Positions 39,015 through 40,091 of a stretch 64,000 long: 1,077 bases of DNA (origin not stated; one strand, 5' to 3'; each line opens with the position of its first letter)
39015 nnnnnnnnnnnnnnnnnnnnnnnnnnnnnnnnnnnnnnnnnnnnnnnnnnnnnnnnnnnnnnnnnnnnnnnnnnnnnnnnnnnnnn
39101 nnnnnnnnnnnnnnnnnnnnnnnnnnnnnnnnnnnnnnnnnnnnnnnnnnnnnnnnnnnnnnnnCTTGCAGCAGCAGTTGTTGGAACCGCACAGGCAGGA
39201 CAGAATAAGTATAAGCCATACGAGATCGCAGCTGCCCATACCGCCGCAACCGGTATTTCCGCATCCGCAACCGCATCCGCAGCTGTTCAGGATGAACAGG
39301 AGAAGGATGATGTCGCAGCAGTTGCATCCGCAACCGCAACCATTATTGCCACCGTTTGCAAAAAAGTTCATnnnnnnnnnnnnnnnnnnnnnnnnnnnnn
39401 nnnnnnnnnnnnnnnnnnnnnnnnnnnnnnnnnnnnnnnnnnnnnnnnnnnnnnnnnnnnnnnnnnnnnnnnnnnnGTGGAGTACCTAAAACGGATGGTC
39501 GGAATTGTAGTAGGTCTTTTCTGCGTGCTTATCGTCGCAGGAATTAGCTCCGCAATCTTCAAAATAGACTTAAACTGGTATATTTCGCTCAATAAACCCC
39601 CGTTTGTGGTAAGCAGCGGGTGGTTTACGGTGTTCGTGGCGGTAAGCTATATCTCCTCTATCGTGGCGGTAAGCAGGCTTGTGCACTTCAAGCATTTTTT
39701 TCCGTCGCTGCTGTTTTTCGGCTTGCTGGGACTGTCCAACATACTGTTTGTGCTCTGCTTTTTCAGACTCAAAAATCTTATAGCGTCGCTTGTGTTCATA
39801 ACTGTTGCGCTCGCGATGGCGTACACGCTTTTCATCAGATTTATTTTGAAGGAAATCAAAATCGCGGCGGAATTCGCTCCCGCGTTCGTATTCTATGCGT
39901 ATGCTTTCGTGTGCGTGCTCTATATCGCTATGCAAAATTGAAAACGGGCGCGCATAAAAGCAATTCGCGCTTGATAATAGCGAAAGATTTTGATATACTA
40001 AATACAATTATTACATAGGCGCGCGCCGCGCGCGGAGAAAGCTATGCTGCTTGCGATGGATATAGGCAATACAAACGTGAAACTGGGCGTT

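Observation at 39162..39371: Self-contained gene for a 69-aa Cys/Gly-rich micro-protein with two ultra-hydrophobic 8-residue cores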

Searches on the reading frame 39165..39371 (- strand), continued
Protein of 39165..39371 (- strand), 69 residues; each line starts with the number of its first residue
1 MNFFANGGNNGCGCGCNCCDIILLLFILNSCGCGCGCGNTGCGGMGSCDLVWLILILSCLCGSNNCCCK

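Call 62: list_cluster_members(proteins=[P0095, P0093, P0121, P0053, P0107, P0024, P0110, P0039, P0020, P0117])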
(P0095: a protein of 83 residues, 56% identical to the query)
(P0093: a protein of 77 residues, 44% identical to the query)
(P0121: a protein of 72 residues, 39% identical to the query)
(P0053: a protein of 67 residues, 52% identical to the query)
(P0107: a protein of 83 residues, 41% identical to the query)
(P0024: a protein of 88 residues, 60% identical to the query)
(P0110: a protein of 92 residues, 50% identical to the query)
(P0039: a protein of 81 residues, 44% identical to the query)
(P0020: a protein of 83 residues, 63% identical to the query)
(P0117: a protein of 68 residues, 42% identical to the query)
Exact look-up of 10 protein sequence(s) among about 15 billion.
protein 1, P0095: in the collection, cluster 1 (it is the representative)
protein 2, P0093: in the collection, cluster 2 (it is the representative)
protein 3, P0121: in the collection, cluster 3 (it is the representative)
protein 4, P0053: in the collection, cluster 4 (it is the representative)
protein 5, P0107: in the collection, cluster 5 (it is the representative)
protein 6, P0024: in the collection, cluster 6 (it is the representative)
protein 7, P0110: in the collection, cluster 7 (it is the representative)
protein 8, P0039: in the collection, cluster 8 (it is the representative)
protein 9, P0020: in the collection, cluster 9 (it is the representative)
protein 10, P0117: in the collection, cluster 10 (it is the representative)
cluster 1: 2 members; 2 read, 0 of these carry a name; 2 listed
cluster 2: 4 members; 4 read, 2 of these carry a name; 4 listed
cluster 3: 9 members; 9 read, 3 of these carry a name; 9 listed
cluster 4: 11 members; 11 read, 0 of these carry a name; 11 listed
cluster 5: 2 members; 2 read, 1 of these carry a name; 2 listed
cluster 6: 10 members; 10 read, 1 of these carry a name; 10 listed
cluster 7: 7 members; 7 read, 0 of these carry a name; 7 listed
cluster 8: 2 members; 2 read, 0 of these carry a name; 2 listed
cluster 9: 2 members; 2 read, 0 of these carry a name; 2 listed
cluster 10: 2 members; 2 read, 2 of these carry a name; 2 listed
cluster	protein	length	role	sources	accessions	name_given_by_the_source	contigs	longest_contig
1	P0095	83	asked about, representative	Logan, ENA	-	-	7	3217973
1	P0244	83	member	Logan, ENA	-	-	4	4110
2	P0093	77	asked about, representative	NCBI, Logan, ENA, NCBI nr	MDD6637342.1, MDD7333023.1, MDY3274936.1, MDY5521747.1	MAG: chorion class high-cysteine HCB protein 13 [Lachnospiraceae bacterium] | chorion class high-cysteine HCB protein 13 [Lachnospiraceae bacterium]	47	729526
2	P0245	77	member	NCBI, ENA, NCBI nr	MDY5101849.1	MAG: chorion class high-cysteine HCB protein 13 [Agathobacter sp.] | chorion class high-cysteine HCB protein 13 [Agathobacter sp.]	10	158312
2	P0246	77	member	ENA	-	-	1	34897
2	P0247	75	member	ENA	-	-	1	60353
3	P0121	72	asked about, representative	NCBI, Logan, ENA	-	-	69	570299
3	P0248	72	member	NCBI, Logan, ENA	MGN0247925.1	MAG: chorion class high-cysteine HCB protein 13 [Lachnospiraceae bacterium]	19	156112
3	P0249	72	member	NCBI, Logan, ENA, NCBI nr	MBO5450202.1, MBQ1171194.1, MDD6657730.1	MAG: chorion class high-cysteine HCB protein 13 [Lachnospiraceae bacterium] | chorion class high-cysteine HCB protein 13 [Lachnospiraceae bacterium]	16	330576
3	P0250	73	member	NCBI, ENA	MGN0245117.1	MAG: chorion class high-cysteine HCB protein 13 [Lachnospiraceae bacterium]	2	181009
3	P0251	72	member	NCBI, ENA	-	-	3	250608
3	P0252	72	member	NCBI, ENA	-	-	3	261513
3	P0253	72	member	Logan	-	-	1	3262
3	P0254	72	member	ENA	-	-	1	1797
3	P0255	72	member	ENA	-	-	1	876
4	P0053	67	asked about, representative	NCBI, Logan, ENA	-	-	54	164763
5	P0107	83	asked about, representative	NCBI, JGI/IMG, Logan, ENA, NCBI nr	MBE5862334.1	MAG: chorion class high-cysteine HCB protein 13 [Lachnospiraceae bacterium] | chorion class high-cysteine HCB protein 13 [Lachnospiraceae bacterium]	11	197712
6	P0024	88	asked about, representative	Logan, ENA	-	-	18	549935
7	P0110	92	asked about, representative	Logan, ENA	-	-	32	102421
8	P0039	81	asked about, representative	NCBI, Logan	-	-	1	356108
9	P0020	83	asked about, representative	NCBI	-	-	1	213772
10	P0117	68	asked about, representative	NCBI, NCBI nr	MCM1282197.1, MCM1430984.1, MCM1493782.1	MAG: hypothetical protein NC180_11235 [Muribaculaceae bacterium] | chorion class high-cysteine HCB protein 13 [Roseburia sp.]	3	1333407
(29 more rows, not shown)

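Call 73: search_solved_structures(query=A4, max_evalue=1)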
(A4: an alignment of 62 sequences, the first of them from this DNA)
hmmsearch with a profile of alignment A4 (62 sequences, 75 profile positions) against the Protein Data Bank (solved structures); distinct sequences matched with E-value up to 1: 0.

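Call 75: search_protein_families(library=ncbifam, proteins=[L072:1591-2907:-, L106:2004-2939:-, L079:364-1842:-, L077:4080-6089:-, L112:4069-5562:-, L086:1108-2931:+, L044:3417-3911:+, L060:3870-4169:+], max_evalue=0.001)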
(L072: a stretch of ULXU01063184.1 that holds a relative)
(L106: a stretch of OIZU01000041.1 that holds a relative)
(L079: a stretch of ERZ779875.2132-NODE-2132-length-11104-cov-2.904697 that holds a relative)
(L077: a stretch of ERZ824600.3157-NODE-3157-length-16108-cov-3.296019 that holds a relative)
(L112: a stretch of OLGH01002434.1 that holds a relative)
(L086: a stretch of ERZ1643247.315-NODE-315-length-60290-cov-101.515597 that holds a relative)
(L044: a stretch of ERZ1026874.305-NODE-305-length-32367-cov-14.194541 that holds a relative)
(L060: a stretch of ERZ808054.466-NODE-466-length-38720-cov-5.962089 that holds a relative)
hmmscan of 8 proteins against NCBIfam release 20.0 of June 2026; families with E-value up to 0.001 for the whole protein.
L072:1591-2907:- (438 aa): 2 families
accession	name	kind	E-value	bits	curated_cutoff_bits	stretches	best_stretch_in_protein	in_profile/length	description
TIGR03064.1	sortase_srtB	equivalog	3.1e-50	170.7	153.75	1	196-432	14-235/235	class B sortase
NF040525.1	SrtB_LPKTxSAVK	exception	1e-14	54.1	200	1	246-422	49-224/261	class B sortase, LPKTxAVK-specific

L106:2004-2939:- (311 aa): 9 families
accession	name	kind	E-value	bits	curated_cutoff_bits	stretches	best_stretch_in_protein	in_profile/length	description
TIGR03921.1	T7SS_mycosin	equivalog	3.5e-40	138.2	278.75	1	32-306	12-281/353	type VII secretion-associated serine protease mycosin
NF040808.2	CspC_non_triad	exception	6.1e-22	77.8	675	2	68-180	164-281/556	bile acid germinant receptor pseudoprotease CspC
NF040809.1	germ_prot_CspBA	exception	5.9e-20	70.5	1250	2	182-272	395-473/1099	bifunctional germination protease/germinant receptor pseudoprotease CspBA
NF033595.1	denti_PrtP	equivalog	2.1e-16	59.7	300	2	165-305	365-497/606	dentilisin complex serine proteinase subunit PrtP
NF049966.1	QH_SP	equivalog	3.3e-14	52.8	165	1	37-295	2-215/219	subtilisin-like serine protease QhpE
NF042956.1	IteS_antiphage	equivalog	3.2e-12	45.5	900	1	37-273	259-510/747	S8 family anti-phage peptidase IteS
NF040553.1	SGO_0316_fam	subfamily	1.9e-09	35.8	1400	1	209-278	651-718/1486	SGO_0316/SGO_0317 family LPXTG-anchored serine peptidase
TIGR03895.1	protease_PatA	subfamily_domain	1.8e-08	33.6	421.05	1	73-274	1-179/606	PatA/PatG family cyanobactin maturation protease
NF051851.1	AtpSerPepEprS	equivalog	4e-05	21.8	1700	1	249-308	295-361/988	autotransporter serine peptidase EprS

L079:364-1842:- (492 aa): 19 families
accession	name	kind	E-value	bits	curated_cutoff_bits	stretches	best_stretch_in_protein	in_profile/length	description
TIGR02660.1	nifV_homocitr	equivalog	1.8e-42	146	462.9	1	89-455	2-348/365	homocitrate synthase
NF002085.0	PRK00915.1-2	subfamily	3.6e-40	138.2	517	1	83-483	8-379/504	2-isopropylmalate synthase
TIGR02090.1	LEU1_arch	subfamily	5.9e-40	137.5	484.75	1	90-460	2-349/363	isopropylmalate/citramalate/homocitrate synthases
NF002086.0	PRK00915.1-3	equivalog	1.9e-34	119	532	1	85-454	3-364/516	2-isopropylmalate synthase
NF041069.1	IPMS_Sufob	equivalog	6.5e-34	117.8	600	1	90-460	2-351/371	isopropylmalate synthase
TIGR02146.1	LysS_fung_arch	equivalog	9.3e-34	117.2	413.55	1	91-432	1-322/344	homocitrate synthase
TIGR00973.1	leuA_bact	equivalog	3.8e-29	101.5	598.7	1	89-455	2-360/494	2-isopropylmalate synthase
NF002087.0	PRK00915.1-4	equivalog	7.9e-28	97.3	729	1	87-425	5-335/516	2-isopropylmalate synthase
NF042433.1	CitmalDyn_Leptosp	equivalog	1.8e-24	86.2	950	1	89-434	8-343/514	(R)-citramalate synthase CimA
NF002084.0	PRK00915.1-1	equivalog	2.7e-23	82.3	748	1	87-443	3-351/523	2-isopropylmalate synthase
NF002088.0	PRK00915.1-5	equivalog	7.7e-22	77.4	697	1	88-409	3-316/514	2-isopropylmalate synthase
TIGR00977.1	citramal_synth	equivalog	5.1e-15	54.8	450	1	89-456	2-363/526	citramalate synthase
NF042434.1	IPMS_Lepto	equivalog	1.4e-14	53.9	500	1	295-401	205-310/374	2-isopropylmalate synthase LeuA2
NF006049.0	PRK08195.1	subfamily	3e-12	46.3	229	1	267-368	170-269/344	4-hyroxy-2-oxovalerate/4-hydroxy-2-oxopentanoic acid aldolase,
NF002991.1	PRK03739.1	subfamily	3.1e-12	46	455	1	294-401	237-343/550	2-isopropylmalate synthase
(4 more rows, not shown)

L077:4080-6089:- (669 aa): 3 families
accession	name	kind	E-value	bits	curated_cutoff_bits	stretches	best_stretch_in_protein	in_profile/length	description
NF033189.1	internalin_A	exception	7.8e-07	27.8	1600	1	39-170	522-650/799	class 1 internalin InlA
NF033188.1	internalin_H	exception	1.5e-05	23.9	1050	1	54-183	387-510/548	InlH/InlC2 family class 1 internalin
TIGR02543.1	List_Bact_rpt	repeat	9.2e-05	22.7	20.95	1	114-155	1-43/44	TIGR02543 family repeat protein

L112:4069-5562:- (497 aa): 1 family
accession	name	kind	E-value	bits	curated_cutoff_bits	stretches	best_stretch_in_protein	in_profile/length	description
TIGR02543.1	List_Bact_rpt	repeat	4e-09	36.7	20.95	1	151-191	1-43/44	TIGR02543 family repeat protein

L086:1108-2931:+ (607 aa): 4 families
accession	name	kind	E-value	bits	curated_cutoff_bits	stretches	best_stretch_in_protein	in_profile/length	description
NF040809.1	germ_prot_CspBA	exception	1.9e-87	294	1250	1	121-604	634-1098/1099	bifunctional germination protease/germinant receptor pseudoprotease CspBA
NF040808.2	CspC_non_triad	exception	4.8e-83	279.5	675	1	120-599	77-547/556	bile acid germinant receptor pseudoprotease CspC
TIGR03921.1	T7SS_mycosin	equivalog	1.8e-17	63.5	278.75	2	473-598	165-282/353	type VII secretion-associated serine protease mycosin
NF040553.1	SGO_0316_fam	subfamily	3.2e-12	45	1400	1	490-561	647-717/1486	SGO_0316/SGO_0317 family LPXTG-anchored serine peptidase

L044:3417-3911:+ (164 aa): 0 families

L060:3870-4169:+ (99 aa): 0 families

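Call 85: predict_structure(alignment_id=A3)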
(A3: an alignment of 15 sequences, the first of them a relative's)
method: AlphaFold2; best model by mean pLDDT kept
length: 82 residues; sequences in the alignment: 15
mean_pLDDT: 46.2   pTM: 0.28
mean pLDDT of the five models: 46.2, 45.9, 42.7, 42.7, 40.6
residues with pLDDT >= 90: 0; 70-90: 0; 50-70: 26; < 50: 56
segments of 3 or more residues with pLDDT < 50: 1-25, 37-42, 44-59, 75-82
pLDDT, mean of each block of 10 residues (from residue 1): 37 38 53 52 42 42 62 45 32
secondary structure, 60 per line:
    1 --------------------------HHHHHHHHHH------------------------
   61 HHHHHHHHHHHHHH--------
elements in order: H27-36 H61-74

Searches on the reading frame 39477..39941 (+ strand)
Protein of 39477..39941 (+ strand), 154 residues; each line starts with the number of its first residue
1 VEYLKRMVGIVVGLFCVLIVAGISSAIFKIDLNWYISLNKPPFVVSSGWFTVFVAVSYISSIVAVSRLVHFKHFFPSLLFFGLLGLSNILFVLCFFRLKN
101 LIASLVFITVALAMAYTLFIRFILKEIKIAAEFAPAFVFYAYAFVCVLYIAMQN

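Call 27: search_protein_families(library=ncbifam, proteins=[window:39477-39941:+], max_evalue=0.001)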
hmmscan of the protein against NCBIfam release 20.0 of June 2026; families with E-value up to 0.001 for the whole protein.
window:39477-39941:+ (154 aa): 1 family
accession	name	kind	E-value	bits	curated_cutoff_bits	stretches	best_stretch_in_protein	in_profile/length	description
NF047825.1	T-richsensTspOAlph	equivalog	4.2e-06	27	180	1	17-151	12-145/152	tryptophan-rich sensory protein TspO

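Call 37: search_protein_families(library=pfam, proteins=[window:39477-39941:+], max_evalue=0.01)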
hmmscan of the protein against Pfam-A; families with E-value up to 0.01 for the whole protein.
window:39477-39941:+ (154 aa): 1 family
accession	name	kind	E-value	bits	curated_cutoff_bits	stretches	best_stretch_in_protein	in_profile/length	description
PF03073.20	TspO_MBR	-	4.7e-08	33.3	24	1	17-150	4-143/145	TspO/MBR family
